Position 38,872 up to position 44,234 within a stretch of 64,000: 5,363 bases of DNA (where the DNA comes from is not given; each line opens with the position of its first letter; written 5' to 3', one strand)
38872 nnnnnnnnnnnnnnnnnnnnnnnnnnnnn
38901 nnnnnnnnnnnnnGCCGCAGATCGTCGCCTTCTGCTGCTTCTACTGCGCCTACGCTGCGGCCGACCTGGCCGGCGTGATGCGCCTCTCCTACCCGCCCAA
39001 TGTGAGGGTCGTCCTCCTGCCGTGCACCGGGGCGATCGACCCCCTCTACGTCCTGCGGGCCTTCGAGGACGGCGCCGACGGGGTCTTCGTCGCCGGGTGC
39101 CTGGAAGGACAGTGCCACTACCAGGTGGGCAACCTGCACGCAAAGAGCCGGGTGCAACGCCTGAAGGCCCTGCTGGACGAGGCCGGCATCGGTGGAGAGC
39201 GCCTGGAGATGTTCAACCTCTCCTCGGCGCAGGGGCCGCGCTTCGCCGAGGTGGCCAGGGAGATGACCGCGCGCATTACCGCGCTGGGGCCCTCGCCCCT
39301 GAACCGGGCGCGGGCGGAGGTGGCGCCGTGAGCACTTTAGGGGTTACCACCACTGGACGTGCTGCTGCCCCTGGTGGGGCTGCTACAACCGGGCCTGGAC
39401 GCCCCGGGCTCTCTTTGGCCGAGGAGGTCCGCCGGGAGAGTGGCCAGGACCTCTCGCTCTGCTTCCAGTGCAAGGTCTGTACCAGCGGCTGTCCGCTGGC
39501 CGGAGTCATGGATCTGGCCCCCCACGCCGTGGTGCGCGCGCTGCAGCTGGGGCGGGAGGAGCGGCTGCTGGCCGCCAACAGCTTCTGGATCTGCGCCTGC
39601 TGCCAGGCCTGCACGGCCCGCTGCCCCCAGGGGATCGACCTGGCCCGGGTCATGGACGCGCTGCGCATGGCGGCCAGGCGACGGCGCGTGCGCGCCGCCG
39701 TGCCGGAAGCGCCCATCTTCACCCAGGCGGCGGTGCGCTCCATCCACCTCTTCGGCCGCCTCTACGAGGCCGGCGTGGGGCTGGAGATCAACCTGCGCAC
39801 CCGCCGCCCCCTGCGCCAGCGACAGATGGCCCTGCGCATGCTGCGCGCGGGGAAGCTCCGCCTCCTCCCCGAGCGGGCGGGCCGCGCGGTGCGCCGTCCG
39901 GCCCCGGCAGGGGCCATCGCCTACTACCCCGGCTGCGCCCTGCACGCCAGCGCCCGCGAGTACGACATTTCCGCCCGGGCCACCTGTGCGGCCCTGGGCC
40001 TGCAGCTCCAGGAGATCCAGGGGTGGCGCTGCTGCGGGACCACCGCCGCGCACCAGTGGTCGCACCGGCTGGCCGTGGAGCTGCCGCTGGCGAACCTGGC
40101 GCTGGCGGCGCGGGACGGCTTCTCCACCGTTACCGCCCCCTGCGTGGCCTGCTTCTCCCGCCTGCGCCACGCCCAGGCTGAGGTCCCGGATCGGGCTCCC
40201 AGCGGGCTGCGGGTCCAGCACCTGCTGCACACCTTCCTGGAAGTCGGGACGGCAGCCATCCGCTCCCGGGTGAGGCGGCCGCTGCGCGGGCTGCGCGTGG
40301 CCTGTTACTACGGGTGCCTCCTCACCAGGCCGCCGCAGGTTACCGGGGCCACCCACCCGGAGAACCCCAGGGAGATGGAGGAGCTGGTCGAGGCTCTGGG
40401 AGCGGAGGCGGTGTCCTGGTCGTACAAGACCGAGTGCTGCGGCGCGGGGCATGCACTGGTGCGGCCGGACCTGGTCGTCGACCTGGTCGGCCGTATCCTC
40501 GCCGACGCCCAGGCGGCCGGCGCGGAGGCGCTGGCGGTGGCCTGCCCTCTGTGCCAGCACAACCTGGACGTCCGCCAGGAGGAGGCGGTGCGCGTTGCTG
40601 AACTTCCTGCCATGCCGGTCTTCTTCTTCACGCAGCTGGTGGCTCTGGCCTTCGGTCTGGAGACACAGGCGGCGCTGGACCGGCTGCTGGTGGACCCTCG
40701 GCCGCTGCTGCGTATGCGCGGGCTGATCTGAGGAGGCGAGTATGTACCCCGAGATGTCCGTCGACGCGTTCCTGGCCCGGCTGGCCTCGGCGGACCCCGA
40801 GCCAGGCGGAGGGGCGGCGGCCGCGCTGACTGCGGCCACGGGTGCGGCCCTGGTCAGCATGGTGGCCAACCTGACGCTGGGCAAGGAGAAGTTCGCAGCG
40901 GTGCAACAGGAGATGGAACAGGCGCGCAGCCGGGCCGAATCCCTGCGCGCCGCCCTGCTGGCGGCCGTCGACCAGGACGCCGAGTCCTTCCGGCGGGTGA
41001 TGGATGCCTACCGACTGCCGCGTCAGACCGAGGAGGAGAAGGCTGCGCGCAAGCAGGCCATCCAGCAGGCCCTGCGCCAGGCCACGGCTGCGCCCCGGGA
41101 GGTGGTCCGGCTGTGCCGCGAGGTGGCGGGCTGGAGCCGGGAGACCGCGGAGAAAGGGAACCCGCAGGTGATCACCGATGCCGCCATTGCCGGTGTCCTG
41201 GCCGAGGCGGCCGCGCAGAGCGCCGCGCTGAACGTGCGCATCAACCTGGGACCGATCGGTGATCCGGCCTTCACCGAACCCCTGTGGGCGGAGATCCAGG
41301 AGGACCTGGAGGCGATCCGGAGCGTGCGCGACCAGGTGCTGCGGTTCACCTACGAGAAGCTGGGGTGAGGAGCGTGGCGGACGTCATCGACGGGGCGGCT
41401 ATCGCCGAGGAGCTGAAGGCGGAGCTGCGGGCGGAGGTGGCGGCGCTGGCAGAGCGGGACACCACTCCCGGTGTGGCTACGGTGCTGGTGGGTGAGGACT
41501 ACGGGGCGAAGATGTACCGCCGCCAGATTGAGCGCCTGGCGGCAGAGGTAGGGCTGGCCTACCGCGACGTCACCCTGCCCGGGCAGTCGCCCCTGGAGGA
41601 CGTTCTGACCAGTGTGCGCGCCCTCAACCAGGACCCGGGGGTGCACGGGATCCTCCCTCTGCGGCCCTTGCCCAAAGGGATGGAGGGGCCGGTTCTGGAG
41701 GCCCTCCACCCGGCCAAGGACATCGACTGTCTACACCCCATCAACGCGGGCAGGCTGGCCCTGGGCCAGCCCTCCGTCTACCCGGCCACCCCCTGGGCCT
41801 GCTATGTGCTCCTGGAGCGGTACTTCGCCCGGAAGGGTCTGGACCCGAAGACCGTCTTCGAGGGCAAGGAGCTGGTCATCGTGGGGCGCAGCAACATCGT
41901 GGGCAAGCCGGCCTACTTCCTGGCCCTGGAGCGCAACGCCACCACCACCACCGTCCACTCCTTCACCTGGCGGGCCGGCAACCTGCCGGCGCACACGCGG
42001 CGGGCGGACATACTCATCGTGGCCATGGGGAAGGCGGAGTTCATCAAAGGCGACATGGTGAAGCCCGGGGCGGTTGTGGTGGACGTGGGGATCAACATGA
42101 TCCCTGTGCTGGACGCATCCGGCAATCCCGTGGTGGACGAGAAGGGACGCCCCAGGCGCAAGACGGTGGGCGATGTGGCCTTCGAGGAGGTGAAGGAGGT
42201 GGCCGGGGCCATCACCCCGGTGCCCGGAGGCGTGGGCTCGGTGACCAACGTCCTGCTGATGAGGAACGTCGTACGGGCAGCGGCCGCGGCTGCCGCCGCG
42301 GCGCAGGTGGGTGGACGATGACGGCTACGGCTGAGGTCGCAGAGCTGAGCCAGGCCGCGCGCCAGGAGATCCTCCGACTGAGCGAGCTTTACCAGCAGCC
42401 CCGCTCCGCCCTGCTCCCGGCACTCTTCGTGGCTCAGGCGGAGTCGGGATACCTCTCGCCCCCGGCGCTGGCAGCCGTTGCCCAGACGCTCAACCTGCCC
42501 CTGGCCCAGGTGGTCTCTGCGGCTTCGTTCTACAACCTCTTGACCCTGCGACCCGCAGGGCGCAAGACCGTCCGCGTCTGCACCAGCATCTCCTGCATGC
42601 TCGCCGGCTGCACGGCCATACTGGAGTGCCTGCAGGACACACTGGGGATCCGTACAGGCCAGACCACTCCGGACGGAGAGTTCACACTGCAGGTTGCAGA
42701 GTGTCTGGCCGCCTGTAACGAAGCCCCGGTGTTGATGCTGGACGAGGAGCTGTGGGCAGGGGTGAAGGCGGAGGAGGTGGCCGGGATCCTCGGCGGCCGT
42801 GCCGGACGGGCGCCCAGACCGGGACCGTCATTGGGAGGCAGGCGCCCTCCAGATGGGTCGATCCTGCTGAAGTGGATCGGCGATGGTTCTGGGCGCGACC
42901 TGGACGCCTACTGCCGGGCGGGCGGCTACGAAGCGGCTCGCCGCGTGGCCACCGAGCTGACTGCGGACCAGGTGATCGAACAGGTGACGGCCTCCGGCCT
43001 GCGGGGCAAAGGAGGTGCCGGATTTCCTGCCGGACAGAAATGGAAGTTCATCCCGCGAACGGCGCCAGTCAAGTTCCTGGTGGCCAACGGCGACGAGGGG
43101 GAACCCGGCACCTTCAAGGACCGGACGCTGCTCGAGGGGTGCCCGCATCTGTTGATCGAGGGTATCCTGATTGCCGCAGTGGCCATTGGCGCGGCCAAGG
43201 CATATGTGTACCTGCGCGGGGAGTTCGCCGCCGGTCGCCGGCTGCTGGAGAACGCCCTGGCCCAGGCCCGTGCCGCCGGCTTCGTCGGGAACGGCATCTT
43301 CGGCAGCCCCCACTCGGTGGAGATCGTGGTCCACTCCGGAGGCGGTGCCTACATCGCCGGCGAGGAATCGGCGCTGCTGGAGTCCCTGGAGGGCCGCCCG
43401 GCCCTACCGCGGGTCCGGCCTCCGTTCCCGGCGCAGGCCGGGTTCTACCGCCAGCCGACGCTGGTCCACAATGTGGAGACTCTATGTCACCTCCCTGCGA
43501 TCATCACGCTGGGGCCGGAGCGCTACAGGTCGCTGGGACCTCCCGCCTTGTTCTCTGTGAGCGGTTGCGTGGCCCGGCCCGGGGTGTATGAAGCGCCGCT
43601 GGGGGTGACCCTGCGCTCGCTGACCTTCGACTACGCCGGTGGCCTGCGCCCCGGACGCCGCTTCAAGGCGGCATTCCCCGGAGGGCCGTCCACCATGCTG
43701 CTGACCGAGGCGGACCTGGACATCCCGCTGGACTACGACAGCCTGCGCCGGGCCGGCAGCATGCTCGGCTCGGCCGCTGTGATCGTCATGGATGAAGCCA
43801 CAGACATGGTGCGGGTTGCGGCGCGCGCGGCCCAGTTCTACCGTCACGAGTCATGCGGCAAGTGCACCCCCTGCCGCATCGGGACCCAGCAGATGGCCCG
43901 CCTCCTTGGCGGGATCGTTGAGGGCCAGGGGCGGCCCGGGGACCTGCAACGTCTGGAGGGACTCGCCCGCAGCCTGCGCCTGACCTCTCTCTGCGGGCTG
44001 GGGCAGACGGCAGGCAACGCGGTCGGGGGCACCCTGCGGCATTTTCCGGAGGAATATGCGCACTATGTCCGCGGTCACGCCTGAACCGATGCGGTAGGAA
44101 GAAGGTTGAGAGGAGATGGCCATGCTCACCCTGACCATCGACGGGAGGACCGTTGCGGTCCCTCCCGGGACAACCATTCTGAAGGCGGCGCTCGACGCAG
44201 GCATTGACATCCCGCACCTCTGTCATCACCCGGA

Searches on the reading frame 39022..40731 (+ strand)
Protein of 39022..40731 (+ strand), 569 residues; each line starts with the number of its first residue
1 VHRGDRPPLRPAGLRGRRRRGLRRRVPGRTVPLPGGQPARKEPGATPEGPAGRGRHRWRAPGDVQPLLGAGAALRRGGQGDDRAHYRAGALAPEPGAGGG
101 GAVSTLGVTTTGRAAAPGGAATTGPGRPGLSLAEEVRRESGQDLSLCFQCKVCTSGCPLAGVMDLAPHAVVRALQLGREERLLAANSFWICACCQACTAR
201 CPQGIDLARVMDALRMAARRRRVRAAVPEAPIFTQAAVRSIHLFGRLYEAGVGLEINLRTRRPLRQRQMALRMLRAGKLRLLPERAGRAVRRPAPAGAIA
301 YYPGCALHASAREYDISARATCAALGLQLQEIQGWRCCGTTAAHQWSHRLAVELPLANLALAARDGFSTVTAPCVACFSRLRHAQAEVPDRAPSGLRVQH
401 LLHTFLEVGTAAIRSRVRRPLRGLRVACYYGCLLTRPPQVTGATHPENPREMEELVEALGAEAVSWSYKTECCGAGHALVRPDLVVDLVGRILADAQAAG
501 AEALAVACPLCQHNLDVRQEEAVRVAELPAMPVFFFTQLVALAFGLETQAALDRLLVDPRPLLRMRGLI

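Call 66: search_protein_families(library=pfam, proteins=[window:39022-40731:+], max_evalue=0.001)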
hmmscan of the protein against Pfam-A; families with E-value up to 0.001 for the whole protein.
window:39022-40731:+ (569 aa): 5 families
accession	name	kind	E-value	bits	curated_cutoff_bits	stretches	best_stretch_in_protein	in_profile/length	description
PF02754.22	CCG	-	1.6e-17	63.8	20.6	2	426-516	1-85/85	Cysteine-rich domain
PF13534.11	Fer4_17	-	1.1e-09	39.1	22.2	1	147-206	2-61/61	4Fe-4S dicluster domain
PF13183.11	Fer4_8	-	7.9e-09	36.4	27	1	144-205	2-68/68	4Fe-4S dicluster domain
PF13237.11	Fer4_10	-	6.8e-06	26.4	25.5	0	142-159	4-21/53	4Fe-4S dicluster domain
PF13187.11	Fer4_9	-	1.5e-05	25.4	27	1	147-204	2-50/52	4Fe-4S dicluster domain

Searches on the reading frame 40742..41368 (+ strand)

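Call 66: search_protein_families(library=pfam, proteins=[window:40742-41368:+], max_evalue=0.001)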
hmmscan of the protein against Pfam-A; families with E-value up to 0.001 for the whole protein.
window:40742-41368:+ (208 aa): 1 family
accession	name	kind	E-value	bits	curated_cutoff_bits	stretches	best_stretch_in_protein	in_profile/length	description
PF04961.17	FTCD_C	-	8.8e-63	211.8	24.5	1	6-186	1-181/182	Formiminotransferase-cyclodeaminase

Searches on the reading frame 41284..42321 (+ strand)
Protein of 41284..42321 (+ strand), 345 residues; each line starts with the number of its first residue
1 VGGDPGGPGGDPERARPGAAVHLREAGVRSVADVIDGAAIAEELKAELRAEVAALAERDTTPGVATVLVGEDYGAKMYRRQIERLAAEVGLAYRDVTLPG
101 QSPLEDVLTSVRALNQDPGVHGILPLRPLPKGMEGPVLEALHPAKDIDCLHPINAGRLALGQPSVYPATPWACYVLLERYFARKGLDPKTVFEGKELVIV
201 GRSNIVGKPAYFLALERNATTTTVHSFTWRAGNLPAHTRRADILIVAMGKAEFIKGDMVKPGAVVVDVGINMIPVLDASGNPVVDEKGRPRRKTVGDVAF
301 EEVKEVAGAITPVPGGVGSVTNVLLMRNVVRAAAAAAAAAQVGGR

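Call 66: search_protein_families(library=pfam, proteins=[window:41284-42321:+], max_evalue=0.001)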
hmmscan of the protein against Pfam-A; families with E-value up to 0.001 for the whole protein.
window:41284-42321:+ (345 aa): 2 families
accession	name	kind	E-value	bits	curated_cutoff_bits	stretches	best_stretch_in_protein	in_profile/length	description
PF02882.25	THF_DHG_CYH_C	-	4.2e-53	179.4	27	1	151-335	1-158/160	Tetrahydrofolate dehydrogenase/cyclohydrolase, NAD(P)-binding domain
PF00763.28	THF_DHG_CYH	-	9.3e-26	90.8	32.8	1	35-148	1-115/115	Tetrahydrofolate dehydrogenase/cyclohydrolase, catalytic domain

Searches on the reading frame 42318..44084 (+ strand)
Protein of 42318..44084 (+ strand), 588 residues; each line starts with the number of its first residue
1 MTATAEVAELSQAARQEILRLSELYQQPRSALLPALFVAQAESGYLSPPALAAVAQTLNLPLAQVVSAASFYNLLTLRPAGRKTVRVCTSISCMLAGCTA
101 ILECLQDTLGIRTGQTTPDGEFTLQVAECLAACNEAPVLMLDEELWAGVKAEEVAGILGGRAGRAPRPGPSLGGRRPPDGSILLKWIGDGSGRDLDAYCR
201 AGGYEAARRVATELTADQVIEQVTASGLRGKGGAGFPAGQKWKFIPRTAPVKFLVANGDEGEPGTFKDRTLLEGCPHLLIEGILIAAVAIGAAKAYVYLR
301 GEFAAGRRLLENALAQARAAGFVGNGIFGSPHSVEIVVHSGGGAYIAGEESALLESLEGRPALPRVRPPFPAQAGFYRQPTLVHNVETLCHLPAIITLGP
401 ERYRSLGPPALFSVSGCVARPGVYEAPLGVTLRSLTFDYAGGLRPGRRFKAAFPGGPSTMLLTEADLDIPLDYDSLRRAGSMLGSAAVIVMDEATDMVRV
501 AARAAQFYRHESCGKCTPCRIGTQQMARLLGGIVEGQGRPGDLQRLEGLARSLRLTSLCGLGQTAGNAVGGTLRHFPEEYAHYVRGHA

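Call 67: search_protein_families(library=pfam, proteins=[window:42318-44084:+], max_evalue=0.0001)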
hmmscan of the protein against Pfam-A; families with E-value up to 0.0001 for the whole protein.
window:42318-44084:+ (588 aa): 4 families
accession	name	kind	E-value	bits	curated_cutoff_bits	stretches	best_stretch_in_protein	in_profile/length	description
PF01512.22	Complex1_51K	-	2.4e-42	144.8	31.2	1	223-393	1-149/150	Nuo51 FMN-binding domain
PF01257.25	2Fe-2S_thioredx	-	2.6e-40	138.1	24.8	1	23-158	6-141/145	Thioredoxin-like [2Fe-2S] ferredoxin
PF10589.14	NADH_4Fe-4S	-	4.8e-30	103.7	23.5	1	500-581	2-83/85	NADH-ubiquinone oxidoreductase-F iron-sulfur binding region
PF10531.15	SLBB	-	4.5e-05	23.6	27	0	412-458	2-51/55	SLBB domain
